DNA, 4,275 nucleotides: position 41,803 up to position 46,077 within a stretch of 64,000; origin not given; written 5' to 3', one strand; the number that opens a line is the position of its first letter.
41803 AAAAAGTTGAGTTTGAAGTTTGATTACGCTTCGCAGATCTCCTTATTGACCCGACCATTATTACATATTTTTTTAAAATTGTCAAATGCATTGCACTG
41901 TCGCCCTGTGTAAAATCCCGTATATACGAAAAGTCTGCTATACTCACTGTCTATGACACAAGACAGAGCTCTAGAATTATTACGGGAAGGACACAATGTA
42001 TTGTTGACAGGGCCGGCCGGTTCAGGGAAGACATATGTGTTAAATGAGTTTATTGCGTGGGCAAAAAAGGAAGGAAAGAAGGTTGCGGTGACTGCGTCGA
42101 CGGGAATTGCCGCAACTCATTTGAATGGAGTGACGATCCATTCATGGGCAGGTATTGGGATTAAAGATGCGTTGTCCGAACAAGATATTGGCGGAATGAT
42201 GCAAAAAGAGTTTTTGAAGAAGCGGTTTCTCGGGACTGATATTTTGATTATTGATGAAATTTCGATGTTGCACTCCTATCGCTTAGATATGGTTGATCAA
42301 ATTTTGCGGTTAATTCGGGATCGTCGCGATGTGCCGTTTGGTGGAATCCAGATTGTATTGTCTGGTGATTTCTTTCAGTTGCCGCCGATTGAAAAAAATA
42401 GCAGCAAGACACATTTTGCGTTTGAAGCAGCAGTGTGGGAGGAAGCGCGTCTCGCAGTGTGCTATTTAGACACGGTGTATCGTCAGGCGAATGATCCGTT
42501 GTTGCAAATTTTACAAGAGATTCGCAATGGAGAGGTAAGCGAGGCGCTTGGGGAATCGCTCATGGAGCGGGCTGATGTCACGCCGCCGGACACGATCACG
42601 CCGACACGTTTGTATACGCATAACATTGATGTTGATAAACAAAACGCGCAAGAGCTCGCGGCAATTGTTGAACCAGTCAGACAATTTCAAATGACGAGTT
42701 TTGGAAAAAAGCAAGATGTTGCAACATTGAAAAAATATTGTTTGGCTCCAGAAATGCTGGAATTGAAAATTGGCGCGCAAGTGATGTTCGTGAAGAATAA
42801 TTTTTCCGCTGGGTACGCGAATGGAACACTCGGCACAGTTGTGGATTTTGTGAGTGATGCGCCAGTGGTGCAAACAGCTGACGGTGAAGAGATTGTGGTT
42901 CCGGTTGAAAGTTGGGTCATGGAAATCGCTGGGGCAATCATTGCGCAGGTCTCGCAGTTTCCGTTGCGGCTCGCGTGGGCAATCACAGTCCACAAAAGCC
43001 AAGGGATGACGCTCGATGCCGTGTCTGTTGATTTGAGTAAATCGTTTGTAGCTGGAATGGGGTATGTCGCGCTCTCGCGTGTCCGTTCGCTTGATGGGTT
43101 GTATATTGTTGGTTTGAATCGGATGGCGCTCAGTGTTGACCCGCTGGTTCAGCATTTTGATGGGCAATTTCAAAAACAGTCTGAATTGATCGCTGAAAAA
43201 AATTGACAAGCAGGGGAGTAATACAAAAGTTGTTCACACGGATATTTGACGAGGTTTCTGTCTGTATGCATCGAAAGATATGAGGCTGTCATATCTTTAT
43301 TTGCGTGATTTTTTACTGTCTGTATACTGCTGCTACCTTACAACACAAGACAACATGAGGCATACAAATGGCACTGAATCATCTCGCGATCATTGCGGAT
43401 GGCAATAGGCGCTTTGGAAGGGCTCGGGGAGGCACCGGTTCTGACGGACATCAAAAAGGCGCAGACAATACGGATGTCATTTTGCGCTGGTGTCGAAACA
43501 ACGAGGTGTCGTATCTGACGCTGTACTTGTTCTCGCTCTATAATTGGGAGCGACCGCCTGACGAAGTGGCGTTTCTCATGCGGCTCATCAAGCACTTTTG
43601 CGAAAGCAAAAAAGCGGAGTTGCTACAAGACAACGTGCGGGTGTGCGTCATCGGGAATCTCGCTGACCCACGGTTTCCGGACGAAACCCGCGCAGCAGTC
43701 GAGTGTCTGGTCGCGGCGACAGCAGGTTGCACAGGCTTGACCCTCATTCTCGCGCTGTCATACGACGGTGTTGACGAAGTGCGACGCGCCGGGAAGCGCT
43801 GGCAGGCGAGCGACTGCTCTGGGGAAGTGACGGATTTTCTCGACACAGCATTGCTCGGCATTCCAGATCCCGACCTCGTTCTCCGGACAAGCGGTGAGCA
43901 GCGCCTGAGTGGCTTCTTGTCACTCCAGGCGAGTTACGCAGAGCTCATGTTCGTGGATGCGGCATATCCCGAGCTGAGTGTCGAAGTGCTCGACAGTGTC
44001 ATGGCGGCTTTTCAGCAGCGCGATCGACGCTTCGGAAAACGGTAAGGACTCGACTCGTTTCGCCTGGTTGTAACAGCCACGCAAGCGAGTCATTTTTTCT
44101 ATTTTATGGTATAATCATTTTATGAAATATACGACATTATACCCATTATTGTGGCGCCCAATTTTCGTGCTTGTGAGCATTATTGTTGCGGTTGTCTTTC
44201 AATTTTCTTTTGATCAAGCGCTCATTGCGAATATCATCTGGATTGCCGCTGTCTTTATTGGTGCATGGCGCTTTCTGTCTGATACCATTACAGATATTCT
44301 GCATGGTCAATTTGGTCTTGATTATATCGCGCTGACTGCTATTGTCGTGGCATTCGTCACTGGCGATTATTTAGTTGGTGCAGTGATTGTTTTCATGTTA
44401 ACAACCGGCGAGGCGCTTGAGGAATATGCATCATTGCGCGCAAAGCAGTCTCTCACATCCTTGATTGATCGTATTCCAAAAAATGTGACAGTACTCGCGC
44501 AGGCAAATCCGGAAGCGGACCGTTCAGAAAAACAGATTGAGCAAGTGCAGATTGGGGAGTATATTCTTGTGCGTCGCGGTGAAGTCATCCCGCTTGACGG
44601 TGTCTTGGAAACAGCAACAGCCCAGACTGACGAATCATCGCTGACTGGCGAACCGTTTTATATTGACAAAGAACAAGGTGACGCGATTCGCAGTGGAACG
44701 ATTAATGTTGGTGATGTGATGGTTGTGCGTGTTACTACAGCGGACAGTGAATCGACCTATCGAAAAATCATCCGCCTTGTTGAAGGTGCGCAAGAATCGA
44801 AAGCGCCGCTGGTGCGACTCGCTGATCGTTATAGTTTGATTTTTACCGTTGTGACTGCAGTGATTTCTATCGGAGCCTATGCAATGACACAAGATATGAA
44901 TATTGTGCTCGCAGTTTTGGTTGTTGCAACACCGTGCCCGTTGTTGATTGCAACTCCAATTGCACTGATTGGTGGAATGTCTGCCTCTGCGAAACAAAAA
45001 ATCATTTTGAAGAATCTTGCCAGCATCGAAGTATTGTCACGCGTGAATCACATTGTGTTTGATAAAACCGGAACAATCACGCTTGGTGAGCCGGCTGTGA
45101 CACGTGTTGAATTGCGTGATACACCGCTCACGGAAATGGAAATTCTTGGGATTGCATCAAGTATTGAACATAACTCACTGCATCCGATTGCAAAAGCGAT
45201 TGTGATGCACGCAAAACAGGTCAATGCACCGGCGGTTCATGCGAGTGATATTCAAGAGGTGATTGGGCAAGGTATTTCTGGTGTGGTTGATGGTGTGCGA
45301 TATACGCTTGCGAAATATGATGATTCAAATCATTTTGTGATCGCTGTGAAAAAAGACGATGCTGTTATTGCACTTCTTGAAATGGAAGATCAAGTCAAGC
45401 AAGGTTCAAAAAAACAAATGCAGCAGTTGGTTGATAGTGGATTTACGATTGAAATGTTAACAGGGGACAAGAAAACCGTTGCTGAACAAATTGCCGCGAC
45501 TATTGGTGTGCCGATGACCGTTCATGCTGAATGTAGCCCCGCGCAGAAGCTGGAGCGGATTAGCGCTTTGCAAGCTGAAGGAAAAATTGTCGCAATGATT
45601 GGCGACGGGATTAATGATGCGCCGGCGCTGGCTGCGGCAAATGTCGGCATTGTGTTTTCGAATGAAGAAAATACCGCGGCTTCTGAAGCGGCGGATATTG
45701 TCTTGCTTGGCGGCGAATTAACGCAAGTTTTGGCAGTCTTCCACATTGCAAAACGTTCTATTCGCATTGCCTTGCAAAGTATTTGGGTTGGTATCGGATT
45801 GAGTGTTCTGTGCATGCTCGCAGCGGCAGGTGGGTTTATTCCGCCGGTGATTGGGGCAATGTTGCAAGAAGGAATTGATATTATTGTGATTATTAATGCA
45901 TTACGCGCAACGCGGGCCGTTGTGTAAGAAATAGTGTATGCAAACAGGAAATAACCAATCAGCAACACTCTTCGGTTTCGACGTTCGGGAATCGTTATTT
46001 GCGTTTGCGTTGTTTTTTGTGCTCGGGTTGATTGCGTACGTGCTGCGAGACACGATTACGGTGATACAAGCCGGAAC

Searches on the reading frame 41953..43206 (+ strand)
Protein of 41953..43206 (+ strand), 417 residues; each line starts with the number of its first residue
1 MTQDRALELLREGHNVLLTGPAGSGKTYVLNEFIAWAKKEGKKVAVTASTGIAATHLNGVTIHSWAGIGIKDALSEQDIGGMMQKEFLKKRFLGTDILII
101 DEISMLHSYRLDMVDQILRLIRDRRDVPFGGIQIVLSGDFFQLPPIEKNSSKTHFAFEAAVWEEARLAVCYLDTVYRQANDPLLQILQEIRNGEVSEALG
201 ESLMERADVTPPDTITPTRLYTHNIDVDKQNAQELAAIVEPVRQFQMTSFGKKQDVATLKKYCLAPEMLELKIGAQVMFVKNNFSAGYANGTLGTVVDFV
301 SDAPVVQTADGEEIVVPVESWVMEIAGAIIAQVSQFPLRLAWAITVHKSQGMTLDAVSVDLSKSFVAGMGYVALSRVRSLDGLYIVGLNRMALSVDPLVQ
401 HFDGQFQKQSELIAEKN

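Call 38: search_protein_families(library=pfam, proteins=[window:41953-43206:+], max_evalue=0.001)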
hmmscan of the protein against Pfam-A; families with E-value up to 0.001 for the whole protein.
window:41953-43206:+ (417 aa): 15 families
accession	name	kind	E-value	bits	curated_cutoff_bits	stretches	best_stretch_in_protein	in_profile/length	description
PF05970.20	PIF1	-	5e-38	131.4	25.9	1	11-183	20-205/223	PIF1-like helicase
PF13604.12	AAA_30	-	1.8e-19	70.7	27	1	3-200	6-178/191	AAA domain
PF13245.12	AAA_19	-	6.6e-15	55.9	25.1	1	3-146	1-132/134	AAA domain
PF13401.12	AAA_22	-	1.5e-09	38.7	27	1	15-138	7-122/130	AAA domain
PF21530.3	Pif1_2B_dom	-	7.5e-09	35.6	23.9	1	258-299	5-47/47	DNA helicase Pif1, 2B domain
PF01443.25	Viral_helicase1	-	2e-06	28.2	21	0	18-114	3-79/228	Viral superfamily 1 RNA helicase core domain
PF00270.35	DEAD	-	9.9e-06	25.8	26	1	3-50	4-54/167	DEAD/DEAH box helicase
PF20720.3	nSTAND3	-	3.2e-05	24.1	27.2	1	4-47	8-51/155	Novel STAND NTPase 3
PF00437.27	T2SSE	-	0.00013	21.2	24.9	1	7-74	135-204/370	Type II/IV secretion system protein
PF02689.20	Herpes_Helicase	-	0.00021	19.9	27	0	339-384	728-775/808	Helicase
PF13191.12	AAA_16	-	0.00024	22.1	32.6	1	10-40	19-51/167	AAA ATPase domain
PF01695.23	IstB_IS21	-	0.00028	20.9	24.1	0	6-48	85-127/238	IstB-like ATP binding protein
PF13538.12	UvrD_C_2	-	0.00031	21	27.4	1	340-376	1-44/52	UvrD-like helicase C-terminal domain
PF02492.25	cobW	-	0.00036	20.6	20.7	1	16-46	3-32/180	CobW/HypB/UreG, nucleotide-binding domain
PF13479.12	AAA_24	-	0.00097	19.5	27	0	15-128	4-98/195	AAA domain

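Call 67: find_homologous_proteins(query=window:41953-43206:+, max_evalue=1e-60)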
Query window:41953-43206:+ (417 aa): 8000 proteins with E <= 1e-60 among 8000 candidates; the best 120 are listed.
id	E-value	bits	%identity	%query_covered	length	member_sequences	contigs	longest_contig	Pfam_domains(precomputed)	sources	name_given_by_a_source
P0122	1.8e-272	921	100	100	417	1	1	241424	PF00270.36,PF05970.21,PF01443.25,PF13604.13,PF13245.13,PF13401.13,PF21530.4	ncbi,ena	-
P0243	2.2e-218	743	80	100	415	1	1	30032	PF05970.21,PF01443.25,PF13604.13,PF13245.13,PF13401.13,PF21530.4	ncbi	-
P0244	2.4e-179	615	67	98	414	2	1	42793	PF03266.22,PF05970.21,PF01443.25,PF13604.13,PF13245.13,PF13401.13,PF21530.4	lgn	-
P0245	5.9e-176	603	66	99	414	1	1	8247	PF05970.21,PF00437.27,PF01443.25,PF13604.13,PF13245.13,PF13401.13,PF21530.4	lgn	-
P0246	1.5e-174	599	66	98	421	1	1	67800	PF00270.36,PF03266.22,PF05970.21,PF01443.25,PF13604.13,PF13245.13,PF13401.13,PF21530.4,PF25199.2,PF20720.4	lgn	-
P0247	6.4e-174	597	67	98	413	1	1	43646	PF00270.36,PF05970.21,PF01443.25,PF13604.13,PF13245.13,PF13401.13,PF21530.4,PF07728.21,PF13191.13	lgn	-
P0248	1.6e-173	595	66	99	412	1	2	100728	PF03266.22,PF05970.21,PF01443.25,PF13604.13,PF13245.13,PF13401.13,PF21530.4,PF07728.21,PF25199.2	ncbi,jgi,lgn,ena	ncbi:MAG: PIF1 family DEAD/DEAH box helicase [Patescibacteria group bacterium]|jgi:ATP-dependent exo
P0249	1.5e-171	589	64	99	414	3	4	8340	PF03266.22,PF05970.21,PF01443.25,PF13604.13,PF13245.13,PF13401.13,PF21530.4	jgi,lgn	-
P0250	1.2e-169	583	65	99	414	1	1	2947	PF00270.36,PF03266.22,PF05970.21,PF01443.25,PF13604.13,PF13245.13,PF13401.13,PF21530.4,PF25199.2,PF20720.4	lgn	-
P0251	7.5e-169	580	66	98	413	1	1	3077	PF00270.36,PF05970.21,PF01443.25,PF13604.13,PF13245.13,PF13401.13,PF21530.4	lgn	-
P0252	9.8e-169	580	63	100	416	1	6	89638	PF03266.22,PF05970.21,PF01443.25,PF13604.13,PF13245.13,PF13401.13,PF21530.4,PF13191.13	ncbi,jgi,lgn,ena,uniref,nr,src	ncbi:MAG: hypothetical protein A2233_00615 [Candidatus Kerfeldbacteria bacterium RIFOXYA2_FULL_38_24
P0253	1.3e-167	576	62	99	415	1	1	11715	PF03266.22,PF05970.21,PF01443.25,PF13604.13,PF13245.13,PF18335.8,PF13401.13,PF21530.4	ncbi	-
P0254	7.7e-167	573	62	99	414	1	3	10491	PF00270.36,PF03266.22,PF05970.21,PF01443.25,PF13604.13,PF13245.13,PF13401.13,PF02689.21,PF21530.4,PF20720.4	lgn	-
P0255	2.5e-166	572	63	98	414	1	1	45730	PF03266.22,PF13479.13,PF05970.21,PF13604.13,PF13245.13,PF13401.13,PF02689.21,PF21530.4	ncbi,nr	ncbi:MAG: PIF1 family DEAD/DEAH box helicase [bacterium]|nr:PIF1 family DEAD/DEAH box helicase [bact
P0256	1.1e-162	560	62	98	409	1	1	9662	PF03266.22,PF05970.21,PF01443.25,PF13604.13,PF13245.13,PF13401.13,PF21530.4,PF20720.4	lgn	-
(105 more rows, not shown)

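Call 68: find_encoding_contigs(protein=P0243, flank=10000, max_places=2)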
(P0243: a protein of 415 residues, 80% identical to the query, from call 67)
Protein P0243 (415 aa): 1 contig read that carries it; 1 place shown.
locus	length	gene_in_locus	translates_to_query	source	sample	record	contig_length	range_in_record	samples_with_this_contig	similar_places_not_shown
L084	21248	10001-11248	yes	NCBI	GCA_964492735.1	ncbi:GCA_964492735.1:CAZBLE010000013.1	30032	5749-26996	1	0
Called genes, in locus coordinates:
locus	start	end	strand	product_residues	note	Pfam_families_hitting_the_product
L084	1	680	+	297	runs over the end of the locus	-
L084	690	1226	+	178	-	-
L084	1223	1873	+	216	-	PF00485:PRK, PF02223:Thymidylate_kin (faint)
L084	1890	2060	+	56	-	-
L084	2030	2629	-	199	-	PF00657:Lipase_GDSL, PF04311:DUF459 (faint), PF13472:Lipase_GDSL_2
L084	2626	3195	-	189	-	PF13238:AAA_18 (weak)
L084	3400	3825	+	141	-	-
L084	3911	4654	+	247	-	PF01209:Ubie_methyltran (weak), PF13489:Methyltransf_23, PF08241:Methyltransf_11, PF08242:Methyltransf_12, PF13649:Methyltransf_25, PF13847:Methyltransf_31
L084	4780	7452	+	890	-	PF02811:PHP, PF13175:AAA_15, PF13304:AAA_21 (weak)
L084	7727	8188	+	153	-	PF04832:SOUL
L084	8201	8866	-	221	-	-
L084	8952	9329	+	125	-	-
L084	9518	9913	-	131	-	PF08818:DUF1801 (weak)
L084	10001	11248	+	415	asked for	PF05970:PIF1, PF13245:AAA_19, PF13401:AAA_22, PF13604:AAA_30, PF01443:Viral_helicase1 (faint), PF21530:Pif1_2B_dom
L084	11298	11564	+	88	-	-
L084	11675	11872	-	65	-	PF00313:CSD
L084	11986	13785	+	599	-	PF00122:E1-E2_ATPase, PF00702:Hydrolase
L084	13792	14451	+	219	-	PF08241:Methyltransf_11, PF13649:Methyltransf_25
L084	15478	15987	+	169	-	-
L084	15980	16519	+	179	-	PF21088:MS_channel_1st (weak), PF00924:MS_channel_2nd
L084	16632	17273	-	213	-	-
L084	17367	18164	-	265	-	-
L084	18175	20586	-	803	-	-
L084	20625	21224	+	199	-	-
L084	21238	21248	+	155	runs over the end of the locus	-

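Call 69: find_encoding_contigs(protein=P0244, flank=10000, max_places=2)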
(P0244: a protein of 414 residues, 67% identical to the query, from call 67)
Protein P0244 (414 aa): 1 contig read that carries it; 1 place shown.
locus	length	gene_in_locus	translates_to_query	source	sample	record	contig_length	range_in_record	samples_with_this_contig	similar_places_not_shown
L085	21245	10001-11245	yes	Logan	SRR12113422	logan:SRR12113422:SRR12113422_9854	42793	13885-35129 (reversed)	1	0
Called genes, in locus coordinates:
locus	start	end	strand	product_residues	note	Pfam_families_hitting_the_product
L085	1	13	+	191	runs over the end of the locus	PF02525:Flavodoxin_2, PF03358:FMN_red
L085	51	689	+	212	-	PF01209:Ubie_methyltran, PF03141:Methyltransf_29 (weak), PF13489:Methyltransf_23, PF07021:MetW, PF13649:Methyltransf_25, PF13847:Methyltransf_31, PF08241:Methyltransf_11, PF08242:Methyltransf_12, +3 more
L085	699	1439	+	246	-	-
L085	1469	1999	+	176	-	PF00186:DHFR_1 (weak), PF01872:RibD_C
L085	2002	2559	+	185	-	PF08433:KTI12 (faint), PF13521:AAA_28 (weak), PF13671:AAA_33, PF13238:AAA_18 (weak)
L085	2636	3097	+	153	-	PF01243:PNPOx_N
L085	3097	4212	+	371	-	PF13238:AAA_18 (weak), PF04229:GrpB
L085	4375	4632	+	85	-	PF09932:DUF2164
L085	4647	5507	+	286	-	PF02958:EcKL (weak), PF01636:APH, PF06293:Kdo (faint)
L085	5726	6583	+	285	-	-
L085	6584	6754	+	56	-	-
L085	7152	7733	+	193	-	PF03193:RsgA_GTPase (faint), PF01926:MMR_HSR1, PF02421:FeoB_N, PF00009:GTP_EFTU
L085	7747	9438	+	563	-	PF00270:DEAD, PF04851:ResIII, PF00271:Helicase_C, PF25399:DeaD_dimer, PF03880:DbpA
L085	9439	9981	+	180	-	PF01625:PMSR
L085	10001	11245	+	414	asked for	PF05970:PIF1, PF13245:AAA_19, PF13401:AAA_22, PF13604:AAA_30, PF01443:Viral_helicase1 (faint), PF03266:NTPase_1 (faint), PF21530:Pif1_2B_dom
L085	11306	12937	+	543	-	-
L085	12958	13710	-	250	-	PF01978:TrmB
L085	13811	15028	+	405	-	PF00710:Asparaginase, PF17763:Asparaginase_C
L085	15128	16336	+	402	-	-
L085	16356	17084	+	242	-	PF00657:Lipase_GDSL, PF13472:Lipase_GDSL_2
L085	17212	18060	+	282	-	PF02498:Bro-N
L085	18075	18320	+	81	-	PF01541:GIY-YIG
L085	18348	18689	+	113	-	PF00254:FKBP_C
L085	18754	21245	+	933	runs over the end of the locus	PF11974:bMG3 (faint), PF13620:CarboxypepD_reg (weak), PF17210:SdrD_B, PF00041:fn3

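Call 70: search_protein_families(library=padloc, proteins=[L084:4780-7452:+, L084:8201-8866:-, L084:8952-9329:+], max_evalue=0.001)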
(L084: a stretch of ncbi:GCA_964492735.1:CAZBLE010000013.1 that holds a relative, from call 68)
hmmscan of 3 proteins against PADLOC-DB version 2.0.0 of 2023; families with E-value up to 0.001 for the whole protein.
L084:4780-7452:+ (890 aa): 9 families
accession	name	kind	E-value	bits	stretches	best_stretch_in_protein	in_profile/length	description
PDLC02208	Ppl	-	4.5e-28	95.8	2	492-884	495-888/894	-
PDLC04678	PDC-M49A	-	1.2e-16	58.2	2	763-887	540-675/681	-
PDLC04680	PDC-M49A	-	5.8e-14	49.6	2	14-92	3-80/674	-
PDLC04135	mad3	-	5.2e-11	40.7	1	277-859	15-351/374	mads_3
PDLC02979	AriA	-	1.1e-09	36.5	1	282-834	21-372/373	-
PDLC04164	AriA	-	1e-08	33.1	1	768-844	168-245/253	-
PDLC04679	PDC-M49A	-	1.9e-08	31.4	1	774-881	411-529/541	-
PDLC02980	AriA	-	7.6e-07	27.4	1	769-834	235-302/304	-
PDLC04894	PDC-S06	-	0.00091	15.9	0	795-831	534-570/740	-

L084:8201-8866:- (221 aa): 0 families

L084:8952-9329:+ (125 aa): 0 families

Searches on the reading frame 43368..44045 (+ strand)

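Call 89: search_protein_families(library=padloc, proteins=[window:43368-44045:+], max_evalue=0.00001)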
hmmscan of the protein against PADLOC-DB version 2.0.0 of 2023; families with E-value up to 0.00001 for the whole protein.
window:43368-44045:+ (225 aa): 0 families

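Call 90: search_protein_families(library=pfam, proteins=[window:43368-44045:+], max_evalue=0.001)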
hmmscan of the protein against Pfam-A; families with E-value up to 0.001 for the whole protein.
window:43368-44045:+ (225 aa): 1 family
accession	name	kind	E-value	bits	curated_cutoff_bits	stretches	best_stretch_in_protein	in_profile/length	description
PF01255.24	Prenyltransf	-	6.4e-58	196.3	27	1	9-223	1-219/219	Putative undecaprenyl diphosphate synthase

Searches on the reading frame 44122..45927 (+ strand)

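Call 63: search_protein_families(library=ncbifam, proteins=[window:44122-45927:+], max_evalue=1e-10)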
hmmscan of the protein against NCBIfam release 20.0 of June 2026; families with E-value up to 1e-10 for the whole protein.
window:44122-45927:+ (601 aa): 18 families
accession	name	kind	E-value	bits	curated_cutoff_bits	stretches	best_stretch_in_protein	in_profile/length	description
TIGR01525.1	ATPase-IB_hvy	subfamily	1.8e-142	476.1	346.25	1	67-595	2-559/560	heavy metal translocating P-type ATPase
TIGR01512.1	ATPase-IB2_Cd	subfamily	2.5e-128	428.9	313.5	1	67-597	2-493/494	cadmium family heavy metal-translocating P-type ATPase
TIGR01511.1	ATPase-IB1_Cu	subfamily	1.3e-99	334.5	397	1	49-595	3-540/542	copper-translocating P-type ATPase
NF008262.1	PRK11033.1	equivalog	3.2e-88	297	1005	1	16-598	127-729/731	zinc/cadmium/mercury/lead-transporting ATPase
NF033775.1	P_type_ZntA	exception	6.2e-78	262.8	1240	1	15-598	129-730/732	Zn(II)/Cd(II)/Pb(II) translocating P-type ATPase ZntA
NF007952.0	PRK10671.1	equivalog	2.9e-72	244.1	1316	2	83-398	290-608/838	copper-exporting P-type ATPase CopA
TIGR01494.1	ATPase_P-type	subfamily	2.9e-66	223.9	62.3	1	88-574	1-466/478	HAD-IC family P-type ATPase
TIGR01497.1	kdpB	equivalog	5e-51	173.6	527.9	2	407-545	429-565/675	potassium-transporting ATPase subunit KdpB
NF010609.0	PRK14010.1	equivalog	1.4e-39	135.9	1323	2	408-545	425-560/673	K(+)-transporting ATPase subunit B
TIGR01647.1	ATPase-IIIA_H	equivalog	3.5e-38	131.3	615.5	2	67-441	39-417/755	plasma-membrane proton-efflux P-type ATPase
TIGR01522.1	ATPase-IIA2_Ca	equivalog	2.3e-32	111.7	798.3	2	413-539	489-639/854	calcium-transporting P-type ATPase, PMR1-type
TIGR01517.1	ATPase-IIB_Ca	equivalog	5.3e-28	97.7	507.05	2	390-540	510-679/882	calcium-translocating P-type ATPase, PMCA-type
TIGR01523.1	ATPase-IID_K-Na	equivalog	3.6e-27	94.4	645.05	1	467-540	671-744/997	potassium/sodium efflux P-type ATPase, fungal-type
TIGR01524.1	ATPase-IIIB_Mg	equivalog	1.2e-25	89.6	610.75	1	466-534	581-648/867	magnesium-translocating P-type ATPase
TIGR01116.1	ATPase-IIA1_Ca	equivalog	3.6e-24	84.9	703.4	2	408-536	448-591/799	calcium-translocating P-type ATPase, SERCA-type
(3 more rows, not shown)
